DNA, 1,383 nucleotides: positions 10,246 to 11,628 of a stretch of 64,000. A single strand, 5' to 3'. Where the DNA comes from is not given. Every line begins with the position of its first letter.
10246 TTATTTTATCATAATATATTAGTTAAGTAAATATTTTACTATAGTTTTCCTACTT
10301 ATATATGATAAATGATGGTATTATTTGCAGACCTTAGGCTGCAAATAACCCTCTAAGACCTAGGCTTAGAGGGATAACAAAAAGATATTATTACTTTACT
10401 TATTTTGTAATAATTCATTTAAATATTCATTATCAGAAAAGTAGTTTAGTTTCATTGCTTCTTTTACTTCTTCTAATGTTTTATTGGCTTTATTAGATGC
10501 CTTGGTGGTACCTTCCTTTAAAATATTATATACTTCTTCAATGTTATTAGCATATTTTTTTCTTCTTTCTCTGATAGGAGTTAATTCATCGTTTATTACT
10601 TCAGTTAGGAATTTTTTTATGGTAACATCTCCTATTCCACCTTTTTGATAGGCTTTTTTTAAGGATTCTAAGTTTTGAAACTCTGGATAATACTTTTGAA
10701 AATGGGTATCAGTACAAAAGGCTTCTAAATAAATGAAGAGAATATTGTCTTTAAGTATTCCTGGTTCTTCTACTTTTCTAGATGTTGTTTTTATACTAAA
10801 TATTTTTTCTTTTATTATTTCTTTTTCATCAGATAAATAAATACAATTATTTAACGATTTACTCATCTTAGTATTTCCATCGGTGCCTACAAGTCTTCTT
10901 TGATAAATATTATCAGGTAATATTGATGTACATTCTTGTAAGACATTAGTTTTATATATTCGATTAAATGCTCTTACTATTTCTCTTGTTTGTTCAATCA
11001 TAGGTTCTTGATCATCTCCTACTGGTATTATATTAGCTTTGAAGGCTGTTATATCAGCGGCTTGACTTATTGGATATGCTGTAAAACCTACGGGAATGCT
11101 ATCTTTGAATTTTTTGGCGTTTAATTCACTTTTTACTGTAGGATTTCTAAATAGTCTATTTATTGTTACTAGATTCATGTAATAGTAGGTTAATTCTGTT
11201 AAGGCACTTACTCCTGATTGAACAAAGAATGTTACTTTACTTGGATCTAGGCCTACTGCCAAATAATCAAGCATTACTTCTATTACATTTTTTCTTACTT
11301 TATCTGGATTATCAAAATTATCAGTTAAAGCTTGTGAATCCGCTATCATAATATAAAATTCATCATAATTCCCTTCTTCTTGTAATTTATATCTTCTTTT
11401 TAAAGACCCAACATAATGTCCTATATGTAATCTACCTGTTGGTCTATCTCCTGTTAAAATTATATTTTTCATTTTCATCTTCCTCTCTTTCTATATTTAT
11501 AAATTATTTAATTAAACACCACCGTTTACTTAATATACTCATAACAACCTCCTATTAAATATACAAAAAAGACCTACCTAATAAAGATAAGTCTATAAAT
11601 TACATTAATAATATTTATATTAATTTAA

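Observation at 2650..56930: Abundant family of dispersed intergenic palindromic repeat elements (at least 9 copies in 64 kb) built from a few hairpin modules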

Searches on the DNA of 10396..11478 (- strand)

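Call 50: search_with_rna_model(model_id=R1, sources=[L085, L086, L087, L088, L089, L090, L091, L092, L093, L094, L095, L096, L097, L098, L099, L100, L101, L102, L103, L104, L105, L106, L107, L108, L109, L110, L111, L112, L113, L114, L115, L116, L117, L118, L119, L120, L121, L122, L123, L124, L125, L126, L127, L128, L129, L130, L131, L132, L133, L134, L135, L136, L137, L138, L139, L140, L141, L142, L143, L144, L145, L146, L147, L148, L149, L150, L151, L152, L153, L154, L155, L156, L157, L158, L159, L160, L161, L162, L163], max_evalue=0.01)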
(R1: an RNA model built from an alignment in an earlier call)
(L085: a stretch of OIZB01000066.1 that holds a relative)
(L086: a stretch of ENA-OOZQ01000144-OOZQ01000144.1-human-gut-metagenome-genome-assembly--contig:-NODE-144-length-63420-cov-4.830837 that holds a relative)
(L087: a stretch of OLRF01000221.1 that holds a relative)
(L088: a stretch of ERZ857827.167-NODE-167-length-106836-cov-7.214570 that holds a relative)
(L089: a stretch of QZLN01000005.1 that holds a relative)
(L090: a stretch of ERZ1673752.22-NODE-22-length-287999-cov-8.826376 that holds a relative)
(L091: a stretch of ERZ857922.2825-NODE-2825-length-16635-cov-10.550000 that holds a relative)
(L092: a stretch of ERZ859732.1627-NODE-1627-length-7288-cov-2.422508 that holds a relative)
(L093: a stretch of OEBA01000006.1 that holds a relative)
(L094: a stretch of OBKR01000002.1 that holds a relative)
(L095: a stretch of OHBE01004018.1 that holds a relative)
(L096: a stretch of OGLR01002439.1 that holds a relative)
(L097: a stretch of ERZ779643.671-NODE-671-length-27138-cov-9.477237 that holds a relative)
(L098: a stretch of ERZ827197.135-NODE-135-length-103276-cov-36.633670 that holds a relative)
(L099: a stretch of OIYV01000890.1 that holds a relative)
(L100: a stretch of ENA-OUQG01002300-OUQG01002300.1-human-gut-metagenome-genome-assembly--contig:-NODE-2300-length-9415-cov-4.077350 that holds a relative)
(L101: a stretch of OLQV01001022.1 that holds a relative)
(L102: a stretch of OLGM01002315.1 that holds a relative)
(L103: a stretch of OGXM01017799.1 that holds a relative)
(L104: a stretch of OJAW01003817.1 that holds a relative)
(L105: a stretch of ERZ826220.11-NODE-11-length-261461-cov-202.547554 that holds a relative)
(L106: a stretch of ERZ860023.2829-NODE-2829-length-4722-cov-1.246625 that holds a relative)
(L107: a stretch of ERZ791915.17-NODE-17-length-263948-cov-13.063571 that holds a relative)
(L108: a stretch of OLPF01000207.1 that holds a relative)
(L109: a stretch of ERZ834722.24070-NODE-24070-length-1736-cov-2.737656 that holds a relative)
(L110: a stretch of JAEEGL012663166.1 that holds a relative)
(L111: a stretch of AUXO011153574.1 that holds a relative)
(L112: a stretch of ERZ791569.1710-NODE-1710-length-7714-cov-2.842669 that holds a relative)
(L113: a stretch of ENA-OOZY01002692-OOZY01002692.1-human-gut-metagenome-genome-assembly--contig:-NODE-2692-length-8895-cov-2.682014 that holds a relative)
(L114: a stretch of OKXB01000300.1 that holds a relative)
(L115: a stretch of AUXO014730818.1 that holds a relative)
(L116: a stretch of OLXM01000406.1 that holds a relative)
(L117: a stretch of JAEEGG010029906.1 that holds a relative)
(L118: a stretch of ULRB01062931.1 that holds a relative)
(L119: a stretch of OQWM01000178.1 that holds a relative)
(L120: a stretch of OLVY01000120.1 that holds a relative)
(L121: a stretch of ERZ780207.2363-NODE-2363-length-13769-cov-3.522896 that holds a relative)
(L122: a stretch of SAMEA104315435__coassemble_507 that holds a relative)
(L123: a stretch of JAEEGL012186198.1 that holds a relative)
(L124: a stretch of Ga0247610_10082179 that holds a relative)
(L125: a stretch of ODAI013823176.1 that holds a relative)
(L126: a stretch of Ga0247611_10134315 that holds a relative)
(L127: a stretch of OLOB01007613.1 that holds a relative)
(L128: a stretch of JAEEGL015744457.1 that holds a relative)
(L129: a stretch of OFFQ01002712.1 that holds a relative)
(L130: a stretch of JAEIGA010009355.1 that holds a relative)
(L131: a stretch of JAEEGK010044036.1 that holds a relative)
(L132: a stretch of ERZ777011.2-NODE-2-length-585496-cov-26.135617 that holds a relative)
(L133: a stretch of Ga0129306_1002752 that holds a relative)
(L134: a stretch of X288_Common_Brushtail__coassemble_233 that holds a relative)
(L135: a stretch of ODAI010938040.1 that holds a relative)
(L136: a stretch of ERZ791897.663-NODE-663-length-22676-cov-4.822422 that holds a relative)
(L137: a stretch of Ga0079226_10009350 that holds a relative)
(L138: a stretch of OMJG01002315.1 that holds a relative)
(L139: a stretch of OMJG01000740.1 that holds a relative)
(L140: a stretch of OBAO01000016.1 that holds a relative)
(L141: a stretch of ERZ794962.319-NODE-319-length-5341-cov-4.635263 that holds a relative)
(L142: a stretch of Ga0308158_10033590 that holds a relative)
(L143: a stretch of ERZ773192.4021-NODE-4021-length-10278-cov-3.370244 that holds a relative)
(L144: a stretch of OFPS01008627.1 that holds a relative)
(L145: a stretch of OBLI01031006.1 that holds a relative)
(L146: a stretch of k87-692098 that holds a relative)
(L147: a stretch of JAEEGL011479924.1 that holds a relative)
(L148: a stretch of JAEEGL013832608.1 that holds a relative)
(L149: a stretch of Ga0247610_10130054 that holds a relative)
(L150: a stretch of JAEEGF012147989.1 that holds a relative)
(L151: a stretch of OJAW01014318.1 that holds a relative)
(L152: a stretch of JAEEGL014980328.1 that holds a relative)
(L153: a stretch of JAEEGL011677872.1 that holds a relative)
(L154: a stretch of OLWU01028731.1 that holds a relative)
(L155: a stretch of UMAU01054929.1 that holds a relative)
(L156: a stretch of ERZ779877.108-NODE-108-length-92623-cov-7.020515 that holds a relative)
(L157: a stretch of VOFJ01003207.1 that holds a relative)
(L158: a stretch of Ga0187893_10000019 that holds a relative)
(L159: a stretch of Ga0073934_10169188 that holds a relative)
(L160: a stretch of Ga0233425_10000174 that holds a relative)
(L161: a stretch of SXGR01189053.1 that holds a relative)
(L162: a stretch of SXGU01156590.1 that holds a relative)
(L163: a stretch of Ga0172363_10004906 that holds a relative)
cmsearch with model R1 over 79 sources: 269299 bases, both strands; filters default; matches with E-value up to 0.01: 26.
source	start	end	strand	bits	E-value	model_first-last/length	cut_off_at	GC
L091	283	336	-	67.5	9.3e-14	1-54/54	no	0.44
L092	283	336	-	67.5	9.3e-14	1-54/54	no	0.44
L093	283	336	-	67.5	9.3e-14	1-54/54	no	0.44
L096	302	355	-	67.5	9.3e-14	1-54/54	no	0.44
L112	283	336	-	67.5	9.3e-14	1-54/54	no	0.44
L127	283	336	-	67.5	9.3e-14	1-54/54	no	0.44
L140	283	336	-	67.5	9.3e-14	1-54/54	no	0.44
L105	78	131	-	65.7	2.5e-13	1-54/54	no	0.44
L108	78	131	-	65.7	2.5e-13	1-54/54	no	0.44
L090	283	336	-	65.4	3.1e-13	1-54/54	no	0.43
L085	2606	2658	+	63.6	8.4e-13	1-54/54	no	0.45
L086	2606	2658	+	63.6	8.4e-13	1-54/54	no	0.45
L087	2606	2658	+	63.6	8.4e-13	1-54/54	no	0.45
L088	2606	2658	+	63.6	8.4e-13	1-54/54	no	0.45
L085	276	334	-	62.6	1.4e-12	1-54/54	no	0.39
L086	279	337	-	62.6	1.4e-12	1-54/54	no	0.39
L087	278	336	-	62.6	1.4e-12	1-54/54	no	0.39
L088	278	336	-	62.6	1.4e-12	1-54/54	no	0.39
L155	641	699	-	62.6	1.4e-12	1-54/54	no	0.39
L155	1946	1998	+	61.1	3.3e-12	1-54/54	no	0.43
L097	78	131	-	59.9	6.5e-12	1-54/54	no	0.43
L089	283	336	-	58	1.9e-11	1-54/54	no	0.41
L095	283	336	-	58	1.9e-11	1-54/54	no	0.41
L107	284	337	-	56.2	5.2e-11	1-54/54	no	0.43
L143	283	336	-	56.2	5.2e-11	1-54/54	no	0.43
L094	284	337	-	55.8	6.5e-11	1-54/54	no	0.41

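Call 64: search_rna_families(sources=[L085, L089, L099, L104, L110, L111, L114, L115, L117, L118, L124, L129, L130, L133, L135, L136, L139, L141, L144, L158], threshold=gathering)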
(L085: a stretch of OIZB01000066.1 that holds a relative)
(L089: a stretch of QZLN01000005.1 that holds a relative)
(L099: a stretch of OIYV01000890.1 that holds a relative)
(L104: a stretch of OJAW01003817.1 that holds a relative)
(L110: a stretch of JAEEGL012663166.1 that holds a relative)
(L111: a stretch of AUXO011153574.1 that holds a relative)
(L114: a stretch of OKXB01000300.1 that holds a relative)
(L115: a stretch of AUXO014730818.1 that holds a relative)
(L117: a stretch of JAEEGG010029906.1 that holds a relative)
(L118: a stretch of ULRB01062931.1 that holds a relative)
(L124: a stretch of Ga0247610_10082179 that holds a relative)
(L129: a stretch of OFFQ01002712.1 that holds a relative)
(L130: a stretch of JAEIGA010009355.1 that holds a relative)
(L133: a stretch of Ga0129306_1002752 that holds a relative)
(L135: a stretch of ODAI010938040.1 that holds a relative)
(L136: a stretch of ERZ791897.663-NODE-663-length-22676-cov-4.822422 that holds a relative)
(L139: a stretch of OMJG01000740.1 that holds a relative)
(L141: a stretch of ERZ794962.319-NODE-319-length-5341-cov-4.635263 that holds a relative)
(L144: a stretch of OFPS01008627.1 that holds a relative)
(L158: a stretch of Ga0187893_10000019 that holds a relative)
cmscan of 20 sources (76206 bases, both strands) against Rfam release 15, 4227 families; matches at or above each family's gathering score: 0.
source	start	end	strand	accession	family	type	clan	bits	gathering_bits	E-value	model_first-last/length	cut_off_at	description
